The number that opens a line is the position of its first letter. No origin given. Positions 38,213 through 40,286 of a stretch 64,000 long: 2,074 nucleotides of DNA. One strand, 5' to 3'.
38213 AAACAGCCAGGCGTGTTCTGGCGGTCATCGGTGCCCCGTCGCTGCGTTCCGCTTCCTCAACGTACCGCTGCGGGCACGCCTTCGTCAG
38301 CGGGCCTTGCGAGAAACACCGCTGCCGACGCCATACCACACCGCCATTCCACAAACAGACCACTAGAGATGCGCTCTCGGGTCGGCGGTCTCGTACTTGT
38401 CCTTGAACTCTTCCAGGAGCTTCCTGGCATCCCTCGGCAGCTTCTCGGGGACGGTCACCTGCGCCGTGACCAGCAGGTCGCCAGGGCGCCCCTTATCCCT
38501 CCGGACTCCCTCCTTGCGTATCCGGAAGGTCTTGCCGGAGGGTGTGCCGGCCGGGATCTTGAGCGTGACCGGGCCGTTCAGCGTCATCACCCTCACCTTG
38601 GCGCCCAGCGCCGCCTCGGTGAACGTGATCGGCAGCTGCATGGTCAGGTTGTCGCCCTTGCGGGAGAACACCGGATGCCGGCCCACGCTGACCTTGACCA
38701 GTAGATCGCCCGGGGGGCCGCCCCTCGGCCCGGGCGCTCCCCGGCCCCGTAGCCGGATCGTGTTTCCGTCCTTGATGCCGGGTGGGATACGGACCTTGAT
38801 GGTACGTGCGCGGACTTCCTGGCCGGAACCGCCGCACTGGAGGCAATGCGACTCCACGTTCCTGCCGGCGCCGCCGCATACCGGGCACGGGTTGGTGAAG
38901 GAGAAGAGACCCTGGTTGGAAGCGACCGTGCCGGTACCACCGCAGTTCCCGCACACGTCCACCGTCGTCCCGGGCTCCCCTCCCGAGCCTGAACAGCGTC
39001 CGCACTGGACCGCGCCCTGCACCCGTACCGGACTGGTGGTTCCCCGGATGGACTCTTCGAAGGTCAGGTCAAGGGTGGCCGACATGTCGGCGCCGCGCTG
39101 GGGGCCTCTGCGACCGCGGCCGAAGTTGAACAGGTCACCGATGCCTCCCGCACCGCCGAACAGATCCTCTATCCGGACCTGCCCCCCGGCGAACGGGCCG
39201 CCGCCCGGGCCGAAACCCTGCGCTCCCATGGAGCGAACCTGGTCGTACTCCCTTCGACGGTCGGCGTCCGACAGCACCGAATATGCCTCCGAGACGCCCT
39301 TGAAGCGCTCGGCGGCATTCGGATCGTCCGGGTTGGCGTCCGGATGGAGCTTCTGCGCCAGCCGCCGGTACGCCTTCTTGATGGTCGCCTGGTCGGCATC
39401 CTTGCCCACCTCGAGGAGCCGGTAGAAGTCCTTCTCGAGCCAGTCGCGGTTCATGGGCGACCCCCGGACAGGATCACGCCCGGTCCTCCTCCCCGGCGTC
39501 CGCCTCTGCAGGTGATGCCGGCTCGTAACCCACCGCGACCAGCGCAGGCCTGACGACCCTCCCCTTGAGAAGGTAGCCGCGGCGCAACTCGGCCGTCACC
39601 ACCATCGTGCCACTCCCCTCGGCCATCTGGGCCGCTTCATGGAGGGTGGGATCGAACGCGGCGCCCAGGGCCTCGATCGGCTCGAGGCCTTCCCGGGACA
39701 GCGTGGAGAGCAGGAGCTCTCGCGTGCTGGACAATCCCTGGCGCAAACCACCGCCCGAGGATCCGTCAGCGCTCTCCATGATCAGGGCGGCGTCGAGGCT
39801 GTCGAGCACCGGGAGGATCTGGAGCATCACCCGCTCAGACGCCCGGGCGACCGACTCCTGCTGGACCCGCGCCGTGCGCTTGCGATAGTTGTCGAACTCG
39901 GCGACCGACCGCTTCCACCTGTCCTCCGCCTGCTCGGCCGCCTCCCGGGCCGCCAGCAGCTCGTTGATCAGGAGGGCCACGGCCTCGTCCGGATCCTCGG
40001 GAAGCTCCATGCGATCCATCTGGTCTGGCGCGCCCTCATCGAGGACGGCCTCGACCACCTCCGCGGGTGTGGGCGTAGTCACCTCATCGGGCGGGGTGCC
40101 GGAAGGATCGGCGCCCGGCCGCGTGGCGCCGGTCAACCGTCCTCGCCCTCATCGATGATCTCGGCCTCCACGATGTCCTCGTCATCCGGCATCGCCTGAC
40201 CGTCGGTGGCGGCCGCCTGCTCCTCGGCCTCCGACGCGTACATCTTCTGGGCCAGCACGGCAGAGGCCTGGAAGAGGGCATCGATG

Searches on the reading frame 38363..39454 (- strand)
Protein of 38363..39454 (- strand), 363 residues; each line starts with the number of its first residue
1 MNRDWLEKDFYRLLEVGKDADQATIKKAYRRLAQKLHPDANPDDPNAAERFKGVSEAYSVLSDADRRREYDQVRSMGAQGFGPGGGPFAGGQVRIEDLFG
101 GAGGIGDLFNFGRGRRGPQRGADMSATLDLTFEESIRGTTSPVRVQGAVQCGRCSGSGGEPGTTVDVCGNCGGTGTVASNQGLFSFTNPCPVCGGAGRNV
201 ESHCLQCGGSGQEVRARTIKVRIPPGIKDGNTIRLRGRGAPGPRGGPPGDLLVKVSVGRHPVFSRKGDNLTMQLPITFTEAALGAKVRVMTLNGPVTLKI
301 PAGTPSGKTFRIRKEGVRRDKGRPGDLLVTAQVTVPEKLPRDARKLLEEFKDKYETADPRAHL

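Call 93: search_protein_families(library=ncbifam, proteins=[window:38363-39454:-], max_evalue=0.00001)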
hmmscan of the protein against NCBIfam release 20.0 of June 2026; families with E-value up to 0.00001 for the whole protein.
window:38363-39454:- (363 aa): 13 families
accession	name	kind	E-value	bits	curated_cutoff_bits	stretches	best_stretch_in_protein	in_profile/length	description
NF010872.0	PRK14279.1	equivalog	2.3e-115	385.9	556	1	2-361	3-388/394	molecular chaperone DnaJ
TIGR02349.1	DnaJ_bact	equivalog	3.9e-110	368.6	377.2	1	9-352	1-352/354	molecular chaperone DnaJ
NF008035.0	PRK10767.1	subfamily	9.5e-110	367.1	338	1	7-356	3-350/374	molecular chaperone DnaJ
NF010894.0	PRK14301.1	equivalog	8.4e-101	337.6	548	1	7-355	3-352/373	chaperone protein DnaJ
NF010871.0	PRK14278.1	equivalog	2e-82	277.1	502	1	7-356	2-353/378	molecular chaperone DnaJ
NF010885.0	PRK14292.1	equivalog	5.8e-81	272.3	585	1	9-351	3-346/371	chaperone protein DnaJ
NF010874.0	PRK14281.1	equivalog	5.9e-79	266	619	1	7-355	2-374/397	chaperone protein DnaJ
NF010892.0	PRK14299.1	equivalog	8.4e-56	189.3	392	2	7-175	3-182/291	chaperone protein DnaJ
NF007618.0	PRK10266.1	equivalog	3.1e-52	177.9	403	2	212-361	154-301/306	curved DNA-binding protein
NF037946.1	terminal_TopJ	equivalog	4.5e-36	124.7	300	2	8-72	5-68/810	terminal organelle assembly protein TopJ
TIGR03835.1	termin_org_DnaJ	equivalog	1.5e-22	79.8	512.25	1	8-72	2-65/871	terminal organelle assembly protein TopJ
NF050028.1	CldAdptActJ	equivalog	3.7e-09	37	150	1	9-70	3-69/93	cold adaptation protein ActJcold adaptation protein ActJ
NF006948.0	PRK09430.1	equivalog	7.9e-06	25.7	162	0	9-39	201-231/267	co-chaperone DjlA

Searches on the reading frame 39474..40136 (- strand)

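Call 93: search_protein_families(library=ncbifam, proteins=[window:39474-40136:-], max_evalue=0.00001)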
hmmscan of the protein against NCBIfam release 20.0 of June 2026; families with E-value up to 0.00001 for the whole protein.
window:39474-40136:- (220 aa): 26 families (the best 25 are shown)
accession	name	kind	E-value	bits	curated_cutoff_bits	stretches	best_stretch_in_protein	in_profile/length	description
NF010738.0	PRK14140.1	equivalog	8.3e-31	107.2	137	1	64-202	50-189/191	nucleotide exchange factor GrpE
NF010741.0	PRK14143.1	equivalog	1.3e-27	96.8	184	1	39-214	59-236/258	nucleotide exchange factor GrpE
NF010737.0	PRK14139.1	equivalog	3.4e-26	92.3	164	1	47-203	31-185/188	nucleotide exchange factor GrpE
NF010748.0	PRK14150.1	equivalog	5.2e-26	91.4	152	1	38-203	28-195/198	nucleotide exchange factor GrpE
NF010755.0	PRK14158.1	equivalog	5.2e-26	91.3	200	1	44-206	33-196/198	nucleotide exchange factor GrpE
NF010759.0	PRK14162.1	equivalog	4.5e-24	85.2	176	1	56-202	44-192/194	nucleotide exchange factor GrpE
NF010750.0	PRK14153.1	equivalog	8e-24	84.3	194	1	63-208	45-191/194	nucleotide exchange factor GrpE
NF010749.0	PRK14151.1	equivalog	9.6e-23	80.8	231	1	50-209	19-180/188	nucleotide exchange factor GrpE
NF010761.0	PRK14164.1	equivalog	2.7e-22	79.9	167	1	44-203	64-215/220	nucleotide exchange factor GrpE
NF010747.0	PRK14149.1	equivalog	8.5e-22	77.6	176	1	70-202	55-187/191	nucleotide exchange factor GrpE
NF010742.0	PRK14144.1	equivalog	1.7e-21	77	215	1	31-202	26-196/199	nucleotide exchange factor GrpE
NF010745.0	PRK14147.1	equivalog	2.3e-20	73.1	184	1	40-203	8-169/172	nucleotide exchange factor GrpE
NF010743.0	PRK14145.1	equivalog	2.9e-20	73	186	1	54-202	52-198/200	nucleotide exchange factor GrpE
NF010757.0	PRK14160.1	equivalog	1.2e-18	67.2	184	1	63-202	73-209/211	nucleotide exchange factor GrpE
NF010752.0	PRK14155.1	equivalog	7.6e-18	64.6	194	1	46-212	8-179/208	nucleotide exchange factor GrpE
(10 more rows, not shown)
